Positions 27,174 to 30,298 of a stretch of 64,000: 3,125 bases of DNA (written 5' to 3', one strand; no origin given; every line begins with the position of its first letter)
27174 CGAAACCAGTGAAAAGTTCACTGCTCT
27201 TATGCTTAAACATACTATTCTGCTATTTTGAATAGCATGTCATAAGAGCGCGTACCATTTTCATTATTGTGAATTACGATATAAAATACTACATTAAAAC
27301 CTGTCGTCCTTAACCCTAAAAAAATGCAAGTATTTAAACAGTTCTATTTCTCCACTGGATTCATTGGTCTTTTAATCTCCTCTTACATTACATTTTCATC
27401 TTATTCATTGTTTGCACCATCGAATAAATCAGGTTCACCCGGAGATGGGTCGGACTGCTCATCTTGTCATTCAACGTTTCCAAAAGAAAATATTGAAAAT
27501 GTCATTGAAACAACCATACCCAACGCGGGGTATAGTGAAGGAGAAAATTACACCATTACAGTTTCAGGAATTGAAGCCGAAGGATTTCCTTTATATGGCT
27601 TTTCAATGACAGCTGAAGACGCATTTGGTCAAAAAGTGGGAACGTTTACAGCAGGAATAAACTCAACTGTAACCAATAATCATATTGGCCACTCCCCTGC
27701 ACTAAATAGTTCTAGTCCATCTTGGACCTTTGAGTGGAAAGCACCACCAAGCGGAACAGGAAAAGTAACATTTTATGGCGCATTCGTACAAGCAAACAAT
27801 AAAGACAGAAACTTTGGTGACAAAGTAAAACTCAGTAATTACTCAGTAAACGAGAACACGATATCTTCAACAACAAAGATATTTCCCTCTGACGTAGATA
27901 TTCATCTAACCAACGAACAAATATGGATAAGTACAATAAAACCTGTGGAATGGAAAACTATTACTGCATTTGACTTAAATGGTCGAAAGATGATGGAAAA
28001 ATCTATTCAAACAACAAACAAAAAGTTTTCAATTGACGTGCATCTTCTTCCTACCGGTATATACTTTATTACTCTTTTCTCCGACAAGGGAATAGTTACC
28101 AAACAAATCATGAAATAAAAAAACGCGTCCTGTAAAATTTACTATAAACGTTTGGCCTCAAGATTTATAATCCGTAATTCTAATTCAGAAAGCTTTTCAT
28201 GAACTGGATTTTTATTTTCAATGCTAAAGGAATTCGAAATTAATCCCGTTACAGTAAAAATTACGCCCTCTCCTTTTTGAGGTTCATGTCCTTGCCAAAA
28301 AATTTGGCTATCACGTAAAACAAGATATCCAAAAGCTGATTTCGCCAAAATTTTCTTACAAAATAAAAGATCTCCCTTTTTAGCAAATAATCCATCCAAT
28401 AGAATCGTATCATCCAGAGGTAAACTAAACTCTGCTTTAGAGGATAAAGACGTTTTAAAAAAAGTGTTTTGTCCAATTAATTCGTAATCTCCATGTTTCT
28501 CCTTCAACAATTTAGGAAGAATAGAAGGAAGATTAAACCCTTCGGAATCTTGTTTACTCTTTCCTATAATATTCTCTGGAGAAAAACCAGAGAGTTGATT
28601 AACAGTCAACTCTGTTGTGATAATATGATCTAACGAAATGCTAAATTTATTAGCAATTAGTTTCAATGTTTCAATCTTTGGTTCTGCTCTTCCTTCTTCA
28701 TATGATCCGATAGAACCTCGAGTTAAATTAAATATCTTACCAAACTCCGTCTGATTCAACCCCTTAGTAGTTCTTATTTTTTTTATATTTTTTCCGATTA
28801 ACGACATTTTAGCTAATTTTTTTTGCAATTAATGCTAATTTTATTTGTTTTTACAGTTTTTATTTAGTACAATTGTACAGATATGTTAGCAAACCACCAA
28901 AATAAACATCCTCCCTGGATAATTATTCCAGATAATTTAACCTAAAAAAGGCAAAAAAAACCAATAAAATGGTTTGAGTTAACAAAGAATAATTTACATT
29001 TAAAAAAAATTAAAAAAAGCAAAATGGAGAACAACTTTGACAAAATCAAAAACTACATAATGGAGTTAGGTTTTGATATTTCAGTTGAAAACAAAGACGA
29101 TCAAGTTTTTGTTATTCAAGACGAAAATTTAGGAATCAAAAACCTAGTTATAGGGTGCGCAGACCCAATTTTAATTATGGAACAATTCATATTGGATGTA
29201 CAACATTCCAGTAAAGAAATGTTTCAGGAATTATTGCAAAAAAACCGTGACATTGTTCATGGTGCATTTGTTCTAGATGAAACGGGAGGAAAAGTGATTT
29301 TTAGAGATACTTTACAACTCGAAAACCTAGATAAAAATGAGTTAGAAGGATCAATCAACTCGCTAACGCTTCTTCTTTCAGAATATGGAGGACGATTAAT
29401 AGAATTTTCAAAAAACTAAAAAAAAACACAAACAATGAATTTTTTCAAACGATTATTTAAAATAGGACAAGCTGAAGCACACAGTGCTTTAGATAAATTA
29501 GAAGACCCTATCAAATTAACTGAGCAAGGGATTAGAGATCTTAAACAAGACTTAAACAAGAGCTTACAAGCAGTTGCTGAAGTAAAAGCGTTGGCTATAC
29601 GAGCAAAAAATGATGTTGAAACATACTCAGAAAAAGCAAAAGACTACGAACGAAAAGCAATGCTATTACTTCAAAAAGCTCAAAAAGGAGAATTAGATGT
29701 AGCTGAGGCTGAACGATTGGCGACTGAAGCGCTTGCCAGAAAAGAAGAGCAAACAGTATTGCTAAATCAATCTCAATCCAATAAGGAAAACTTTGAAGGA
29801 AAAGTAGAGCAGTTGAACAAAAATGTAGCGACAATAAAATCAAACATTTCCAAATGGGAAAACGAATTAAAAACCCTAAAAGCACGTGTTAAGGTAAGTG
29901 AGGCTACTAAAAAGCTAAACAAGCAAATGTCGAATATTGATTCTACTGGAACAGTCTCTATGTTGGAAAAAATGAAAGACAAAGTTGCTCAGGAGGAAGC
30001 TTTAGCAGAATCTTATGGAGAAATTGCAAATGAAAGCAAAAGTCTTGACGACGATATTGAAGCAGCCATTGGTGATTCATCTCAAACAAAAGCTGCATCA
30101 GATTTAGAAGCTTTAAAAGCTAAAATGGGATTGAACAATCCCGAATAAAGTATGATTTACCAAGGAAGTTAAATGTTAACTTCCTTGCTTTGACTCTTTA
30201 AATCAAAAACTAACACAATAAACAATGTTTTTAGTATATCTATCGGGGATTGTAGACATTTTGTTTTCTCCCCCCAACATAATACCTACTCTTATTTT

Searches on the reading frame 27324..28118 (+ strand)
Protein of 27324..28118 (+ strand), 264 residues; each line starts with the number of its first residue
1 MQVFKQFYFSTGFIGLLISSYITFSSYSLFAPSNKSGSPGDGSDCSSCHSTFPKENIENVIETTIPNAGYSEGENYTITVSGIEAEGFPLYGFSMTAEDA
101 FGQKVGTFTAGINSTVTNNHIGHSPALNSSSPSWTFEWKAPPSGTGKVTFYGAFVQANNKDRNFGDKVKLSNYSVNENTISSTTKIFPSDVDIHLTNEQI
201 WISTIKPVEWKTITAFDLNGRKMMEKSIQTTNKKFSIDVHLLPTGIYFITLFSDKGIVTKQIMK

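Call 24: search_protein_families(library=pfam, proteins=[window:27324-28118:+], max_evalue=0.001)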
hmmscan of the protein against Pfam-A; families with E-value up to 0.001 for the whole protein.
window:27324-28118:+ (264 aa): 2 families
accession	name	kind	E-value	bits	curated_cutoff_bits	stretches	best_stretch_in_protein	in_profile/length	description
PF02014.22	Reeler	-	5.2e-09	37.2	21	1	58-158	16-126/131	Reeler domain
PF18962.6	Por_Secre_tail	-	6.7e-08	33.2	27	1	197-262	7-73/75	Secretion system C-terminal sorting domain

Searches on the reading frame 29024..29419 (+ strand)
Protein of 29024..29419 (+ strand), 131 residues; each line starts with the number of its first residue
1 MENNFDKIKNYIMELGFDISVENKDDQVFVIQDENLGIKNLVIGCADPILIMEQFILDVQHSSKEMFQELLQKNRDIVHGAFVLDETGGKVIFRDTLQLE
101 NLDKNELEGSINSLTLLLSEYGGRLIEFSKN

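Call 5: search_protein_families(library=pfam, proteins=[window:29024-29419:+], max_evalue=0.1)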
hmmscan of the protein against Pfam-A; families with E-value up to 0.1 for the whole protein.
window:29024-29419:+ (131 aa): 3 families
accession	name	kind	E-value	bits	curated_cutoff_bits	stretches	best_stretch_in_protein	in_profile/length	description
PF22550.1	CesT_Tir_1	-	8.9e-56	187.9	27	1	1-131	1-131/131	CesT_Tir_1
PF10722.14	YbjN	-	1.2e-06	29.3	22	1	6-113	3-112/126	Putative bacterial sensory transduction regulator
PF05932.18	CesT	-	0.00076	20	22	1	43-113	36-110/119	Tir chaperone protein (CesT) family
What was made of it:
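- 29024..29419 (+): CesT/Tir-like (YbjN-like) chaperone-fold protein, 131 aa. Pfam CesT_Tir_1 E=9e-56 over the full length (call 5).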

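Call 6: search_protein_families(library=ncbifam, proteins=[window:29024-29419:+], max_evalue=0.1)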
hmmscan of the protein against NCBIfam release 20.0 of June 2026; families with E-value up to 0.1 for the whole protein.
window:29024-29419:+ (131 aa): 1 family
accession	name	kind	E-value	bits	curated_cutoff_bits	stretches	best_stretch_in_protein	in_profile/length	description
TIGR02513.1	type_III_yscB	equivalog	0.032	14.4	90.05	1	64-129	65-128/140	YscB family type III secretion system chaperone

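Call 36: search_protein_families(library=padloc, proteins=[window:29024-29419:+], max_evalue=0.01)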
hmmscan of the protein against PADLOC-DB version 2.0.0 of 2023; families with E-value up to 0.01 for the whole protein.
window:29024-29419:+ (131 aa): 0 families

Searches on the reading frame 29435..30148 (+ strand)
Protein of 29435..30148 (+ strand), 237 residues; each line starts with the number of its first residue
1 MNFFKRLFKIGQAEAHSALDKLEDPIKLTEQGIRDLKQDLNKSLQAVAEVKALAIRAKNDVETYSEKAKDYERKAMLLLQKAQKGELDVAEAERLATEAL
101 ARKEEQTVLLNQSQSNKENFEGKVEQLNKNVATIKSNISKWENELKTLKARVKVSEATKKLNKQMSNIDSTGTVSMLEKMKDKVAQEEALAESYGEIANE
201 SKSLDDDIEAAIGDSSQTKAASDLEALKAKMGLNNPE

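Call 5: search_protein_families(library=pfam, proteins=[window:29435-30148:+], max_evalue=0.1)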
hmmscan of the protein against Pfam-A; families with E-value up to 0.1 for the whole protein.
window:29435-30148:+ (237 aa): 5 families
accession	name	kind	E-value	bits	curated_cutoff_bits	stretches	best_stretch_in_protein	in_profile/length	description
PF04012.17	PspA_IM30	-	5.1e-40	137.8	33.9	1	3-229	2-216/220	PspA/IM30 family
PF09486.15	HrpB7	-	0.01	16.7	29.7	1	10-75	71-137/157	Bacterial type III secretion protein (HrpB7)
PF23041.1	DUF7036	-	0.032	15.3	27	0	21-58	3-39/93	Domain of unknown function (DUF7036)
PF22746.1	SHOCT-like_DUF2089-C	-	0.064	13.4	27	0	76-95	4-23/32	SHOCT-like domain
PF04102.17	SlyX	-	0.097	13.8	30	0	122-159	17-54/67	SlyX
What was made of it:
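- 29435..30148 (+): PspA/IM30 (ESCRT-III superfamily) protein, 237 aa. Pfam PspA_IM30 E=5e-40 (call 5).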

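Call 6: search_protein_families(library=ncbifam, proteins=[window:29435-30148:+], max_evalue=0.1)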
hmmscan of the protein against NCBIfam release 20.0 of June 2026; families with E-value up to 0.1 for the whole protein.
window:29435-30148:+ (237 aa): 13 families
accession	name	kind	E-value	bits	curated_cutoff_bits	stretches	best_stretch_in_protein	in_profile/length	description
TIGR02977.1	phageshock_pspA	equivalog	8.6e-13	48.5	242.95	1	1-231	1-217/219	phage shock protein PspA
NF045984.1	StressProtLiaH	equivalog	8.9e-09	35.4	380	1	4-203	3-193/225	stress responsive protein LiaH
NF007974.0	PRK10698.1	equivalog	2.8e-08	33.7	336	1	1-232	1-218/222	phage shock protein PspA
TIGR02168.1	SMC_prok_B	equivalog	5e-07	27.8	567.35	1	14-221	683-890/1181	chromosome segregation protein SMC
TIGR04527.1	mycoplas_twoTM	subfamily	0.00077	19.2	125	1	15-198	38-187/248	MG_279/MG_280 family protein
NF033930.1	pneumo_PspA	exception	0.0014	17.4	850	1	23-230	121-331/659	pneumococcal surface protein A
NF007428.1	PRK09973.1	equivalog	0.0027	18.2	120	1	120-157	22-59/85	lipoprotein YqhH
TIGR02169.1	SMC_prok_A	equivalog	0.0053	14.5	729.4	1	13-219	305-952/1165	chromosome segregation protein SMC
NF002572.0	PRK02224.1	equivalog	0.02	13.2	1087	1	29-212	312-502/888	DNA double-strand break repair ATPase Rad50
NF010424.0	PRK13850.1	equivalog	0.029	12.5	681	1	16-190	480-650/670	type IV secretion system ATPase VirD4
NF003034.1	PRK03918.1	equivalog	0.036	12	700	0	14-75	677-737/878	DNA double-strand break repair ATPase Rad50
NF047363.1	Zn_ribbon_CdsZ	equivalog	0.065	12.7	275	1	101-205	23-126/251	zinc ribbon domain regulatory protein CdsZ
NF004203.0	PRK05653.2-4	subfamily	0.094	12.1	313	0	96-183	22-106/260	3-oxoacyl-ACP reductase FabG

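Call 36: search_protein_families(library=padloc, proteins=[window:29435-30148:+], max_evalue=0.01)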
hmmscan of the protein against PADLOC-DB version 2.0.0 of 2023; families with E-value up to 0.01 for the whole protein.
window:29435-30148:+ (237 aa): 1 family
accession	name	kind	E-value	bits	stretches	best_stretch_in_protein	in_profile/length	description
PDLC00550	JetC2|JetC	-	0.004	12.9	1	29-218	275-468/1355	DUF3584 domain; MukB-like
